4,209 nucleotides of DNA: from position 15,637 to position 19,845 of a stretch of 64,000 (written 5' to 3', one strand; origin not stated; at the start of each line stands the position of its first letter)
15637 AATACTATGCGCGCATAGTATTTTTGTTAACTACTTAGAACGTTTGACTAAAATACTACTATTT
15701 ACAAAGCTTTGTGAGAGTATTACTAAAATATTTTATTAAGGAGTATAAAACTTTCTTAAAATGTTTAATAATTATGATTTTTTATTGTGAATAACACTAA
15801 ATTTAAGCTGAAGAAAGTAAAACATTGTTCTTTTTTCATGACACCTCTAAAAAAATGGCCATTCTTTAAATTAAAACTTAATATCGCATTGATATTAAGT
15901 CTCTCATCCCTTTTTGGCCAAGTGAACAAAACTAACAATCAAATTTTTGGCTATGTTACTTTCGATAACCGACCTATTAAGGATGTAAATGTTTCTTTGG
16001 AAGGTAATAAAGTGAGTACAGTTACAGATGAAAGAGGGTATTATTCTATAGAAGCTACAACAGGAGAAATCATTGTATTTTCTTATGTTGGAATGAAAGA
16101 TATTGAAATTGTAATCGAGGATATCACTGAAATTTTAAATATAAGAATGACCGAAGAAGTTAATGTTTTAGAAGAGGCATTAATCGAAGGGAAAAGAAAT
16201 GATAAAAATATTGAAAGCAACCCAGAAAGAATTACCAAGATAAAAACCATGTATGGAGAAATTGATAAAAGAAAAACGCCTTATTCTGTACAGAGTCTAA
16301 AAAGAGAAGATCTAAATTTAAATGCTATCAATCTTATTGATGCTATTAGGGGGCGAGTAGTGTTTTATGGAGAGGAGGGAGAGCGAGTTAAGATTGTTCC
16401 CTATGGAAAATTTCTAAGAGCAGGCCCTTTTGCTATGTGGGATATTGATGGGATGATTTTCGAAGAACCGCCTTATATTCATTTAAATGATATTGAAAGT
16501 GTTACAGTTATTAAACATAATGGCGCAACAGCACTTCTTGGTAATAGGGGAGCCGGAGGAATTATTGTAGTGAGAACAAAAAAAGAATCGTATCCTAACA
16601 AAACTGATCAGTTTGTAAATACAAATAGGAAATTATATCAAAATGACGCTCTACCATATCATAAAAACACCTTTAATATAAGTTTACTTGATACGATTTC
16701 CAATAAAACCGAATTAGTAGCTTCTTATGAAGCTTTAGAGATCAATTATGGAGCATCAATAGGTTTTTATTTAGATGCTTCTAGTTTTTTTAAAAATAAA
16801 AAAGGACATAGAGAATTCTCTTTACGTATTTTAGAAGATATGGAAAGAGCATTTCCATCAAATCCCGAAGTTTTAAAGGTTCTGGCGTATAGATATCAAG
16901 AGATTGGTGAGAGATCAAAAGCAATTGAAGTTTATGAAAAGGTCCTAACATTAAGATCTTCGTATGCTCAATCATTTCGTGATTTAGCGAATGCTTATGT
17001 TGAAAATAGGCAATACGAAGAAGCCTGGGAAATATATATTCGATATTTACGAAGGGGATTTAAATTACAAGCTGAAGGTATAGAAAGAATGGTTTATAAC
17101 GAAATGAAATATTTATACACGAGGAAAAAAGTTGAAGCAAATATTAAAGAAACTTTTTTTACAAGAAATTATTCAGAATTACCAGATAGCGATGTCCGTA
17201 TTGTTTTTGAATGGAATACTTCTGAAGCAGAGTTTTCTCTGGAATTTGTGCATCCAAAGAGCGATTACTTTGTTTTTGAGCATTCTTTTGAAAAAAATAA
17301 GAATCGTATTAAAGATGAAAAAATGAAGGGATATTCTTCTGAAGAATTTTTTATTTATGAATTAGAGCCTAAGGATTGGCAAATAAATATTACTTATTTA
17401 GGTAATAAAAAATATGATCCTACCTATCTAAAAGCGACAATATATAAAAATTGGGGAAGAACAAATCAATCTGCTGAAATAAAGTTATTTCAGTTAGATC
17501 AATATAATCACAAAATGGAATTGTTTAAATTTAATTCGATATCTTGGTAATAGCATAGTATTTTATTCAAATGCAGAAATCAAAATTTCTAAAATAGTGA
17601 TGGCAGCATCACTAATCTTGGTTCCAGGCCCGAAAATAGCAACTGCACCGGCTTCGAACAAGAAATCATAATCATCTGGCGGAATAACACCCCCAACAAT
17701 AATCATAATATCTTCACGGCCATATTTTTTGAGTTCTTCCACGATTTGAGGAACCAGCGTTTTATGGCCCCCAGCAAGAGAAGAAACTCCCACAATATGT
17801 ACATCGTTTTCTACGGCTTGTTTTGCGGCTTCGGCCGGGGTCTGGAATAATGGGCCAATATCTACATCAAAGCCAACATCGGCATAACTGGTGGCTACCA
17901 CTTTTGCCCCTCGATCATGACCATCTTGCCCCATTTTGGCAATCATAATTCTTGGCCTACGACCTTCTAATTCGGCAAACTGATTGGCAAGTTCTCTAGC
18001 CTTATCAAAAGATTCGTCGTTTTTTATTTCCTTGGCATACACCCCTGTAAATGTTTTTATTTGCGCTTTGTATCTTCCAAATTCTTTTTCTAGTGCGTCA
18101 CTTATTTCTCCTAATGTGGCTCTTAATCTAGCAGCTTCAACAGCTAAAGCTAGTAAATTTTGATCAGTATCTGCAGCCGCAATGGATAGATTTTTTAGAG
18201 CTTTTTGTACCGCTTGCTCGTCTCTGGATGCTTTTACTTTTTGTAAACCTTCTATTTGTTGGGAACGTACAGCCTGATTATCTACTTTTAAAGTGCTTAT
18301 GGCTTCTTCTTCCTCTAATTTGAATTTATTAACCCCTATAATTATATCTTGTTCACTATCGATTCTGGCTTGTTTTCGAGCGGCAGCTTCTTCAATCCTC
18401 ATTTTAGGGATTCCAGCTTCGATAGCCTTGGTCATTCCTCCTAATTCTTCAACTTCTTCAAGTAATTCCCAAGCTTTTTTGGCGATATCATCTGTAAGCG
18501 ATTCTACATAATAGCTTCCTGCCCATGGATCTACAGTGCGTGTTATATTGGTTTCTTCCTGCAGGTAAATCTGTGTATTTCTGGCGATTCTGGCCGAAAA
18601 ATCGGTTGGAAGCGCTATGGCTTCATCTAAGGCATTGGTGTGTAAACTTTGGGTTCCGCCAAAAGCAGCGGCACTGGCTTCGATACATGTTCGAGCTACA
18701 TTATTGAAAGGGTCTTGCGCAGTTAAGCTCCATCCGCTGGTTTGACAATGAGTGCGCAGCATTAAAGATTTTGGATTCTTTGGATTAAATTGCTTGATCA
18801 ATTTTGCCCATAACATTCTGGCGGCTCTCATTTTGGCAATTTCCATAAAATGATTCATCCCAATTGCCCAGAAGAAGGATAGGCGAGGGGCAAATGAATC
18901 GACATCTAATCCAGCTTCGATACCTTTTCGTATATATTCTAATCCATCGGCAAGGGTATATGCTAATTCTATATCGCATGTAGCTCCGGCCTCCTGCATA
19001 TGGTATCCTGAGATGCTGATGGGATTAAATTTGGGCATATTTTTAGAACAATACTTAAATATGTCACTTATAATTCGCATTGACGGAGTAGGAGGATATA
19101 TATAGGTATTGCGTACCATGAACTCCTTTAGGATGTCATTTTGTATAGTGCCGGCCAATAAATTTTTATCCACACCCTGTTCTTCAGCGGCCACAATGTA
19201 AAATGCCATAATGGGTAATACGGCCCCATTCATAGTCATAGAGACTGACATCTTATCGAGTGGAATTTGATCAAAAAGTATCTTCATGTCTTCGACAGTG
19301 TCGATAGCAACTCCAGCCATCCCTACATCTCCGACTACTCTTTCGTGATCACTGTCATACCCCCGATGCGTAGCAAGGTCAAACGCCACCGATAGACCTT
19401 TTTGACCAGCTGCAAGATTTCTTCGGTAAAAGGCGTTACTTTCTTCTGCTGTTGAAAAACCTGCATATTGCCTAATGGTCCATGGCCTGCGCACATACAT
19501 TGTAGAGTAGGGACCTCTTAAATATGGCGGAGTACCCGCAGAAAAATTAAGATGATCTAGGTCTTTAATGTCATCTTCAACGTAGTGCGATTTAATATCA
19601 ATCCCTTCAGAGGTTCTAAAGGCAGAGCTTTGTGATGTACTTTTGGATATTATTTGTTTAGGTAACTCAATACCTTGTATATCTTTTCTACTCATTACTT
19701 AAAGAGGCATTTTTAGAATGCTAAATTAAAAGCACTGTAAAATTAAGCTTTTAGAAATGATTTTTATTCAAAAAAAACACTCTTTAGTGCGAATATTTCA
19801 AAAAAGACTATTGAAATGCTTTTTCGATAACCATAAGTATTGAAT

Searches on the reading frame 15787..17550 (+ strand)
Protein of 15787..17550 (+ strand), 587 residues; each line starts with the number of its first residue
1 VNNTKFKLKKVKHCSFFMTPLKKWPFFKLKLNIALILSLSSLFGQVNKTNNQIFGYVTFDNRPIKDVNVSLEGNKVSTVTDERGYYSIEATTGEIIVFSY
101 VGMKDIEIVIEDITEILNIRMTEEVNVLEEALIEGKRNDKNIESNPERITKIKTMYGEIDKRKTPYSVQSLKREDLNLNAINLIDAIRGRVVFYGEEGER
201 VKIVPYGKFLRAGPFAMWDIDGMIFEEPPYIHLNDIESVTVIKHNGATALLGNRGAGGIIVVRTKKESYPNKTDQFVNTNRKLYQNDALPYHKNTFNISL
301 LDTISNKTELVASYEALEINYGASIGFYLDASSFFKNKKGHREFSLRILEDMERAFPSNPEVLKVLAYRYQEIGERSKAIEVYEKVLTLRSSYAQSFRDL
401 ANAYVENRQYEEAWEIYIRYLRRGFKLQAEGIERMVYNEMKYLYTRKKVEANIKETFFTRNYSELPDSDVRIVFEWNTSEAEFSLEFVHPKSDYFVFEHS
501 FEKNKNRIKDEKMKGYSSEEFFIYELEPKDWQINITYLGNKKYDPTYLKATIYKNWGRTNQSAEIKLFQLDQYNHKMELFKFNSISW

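Call 63: search_protein_families(library=pfam, proteins=[window:15787-17550:+], max_evalue=0.000001)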
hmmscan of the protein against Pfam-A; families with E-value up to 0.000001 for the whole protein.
window:15787-17550:+ (587 aa): 1 family
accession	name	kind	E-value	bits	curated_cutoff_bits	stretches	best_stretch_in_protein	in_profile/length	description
PF13715.12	CarbopepD_reg_2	-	4.3e-11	43.1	32.2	1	54-131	2-86/88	CarboxypepD_reg-like domain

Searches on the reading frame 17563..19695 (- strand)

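Call 13: search_protein_families(library=ncbifam, proteins=[window:17563-19695:-], max_evalue=0.00001)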
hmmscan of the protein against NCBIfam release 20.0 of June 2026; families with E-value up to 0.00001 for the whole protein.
window:17563-19695:- (710 aa): 7 families
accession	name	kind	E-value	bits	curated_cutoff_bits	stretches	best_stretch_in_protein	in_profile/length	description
NF006944.0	PRK09426.1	equivalog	0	1324.1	876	1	16-707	25-716/721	methylmalonyl-CoA mutase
TIGR00641.1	acid_CoA_mut_N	subfamily_domain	7.4e-273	905.6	303.8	1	26-547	1-527/528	methylmalonyl-CoA mutase N-terminal domain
NF045497.1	IsobCoAmut_IcmF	equivalog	3.4e-88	296.7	1500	2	73-544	575-1074/1076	fused isobutyryl-CoA mutase/GTPase IcmF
TIGR00642.1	mmCoA_mut_beta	equivalog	2.2e-77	260.7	617.25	1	14-481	32-472/620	methylmalonyl-CoA mutase small subunit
TIGR00640.1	acid_CoA_mut_C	subfamily_domain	1.9e-61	205.8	57.45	1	579-703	1-125/132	methylmalonyl-CoA mutase C-terminal domain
NF002612.0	PRK02261.1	equivalog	9.4e-08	31.7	110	1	582-672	5-95/148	methylaspartate mutase subunit S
TIGR01501.1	MthylAspMutase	equivalog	5.1e-06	26.3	135.8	0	582-672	3-93/134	methylaspartate mutase subunit S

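Call 14: search_protein_families(library=pfam, proteins=[window:17563-19695:-], max_evalue=0.00001)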
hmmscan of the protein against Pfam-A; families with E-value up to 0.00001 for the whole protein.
window:17563-19695:- (710 aa): 2 families
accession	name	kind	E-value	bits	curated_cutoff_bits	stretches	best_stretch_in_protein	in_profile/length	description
PF01642.28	MM_CoA_mutase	-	4e-239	794.8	22.1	1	27-540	1-512/512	Methylmalonyl-CoA mutase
PF02310.24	B12-binding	-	2.5e-20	73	32.1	1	582-697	2-119/121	B12 binding domain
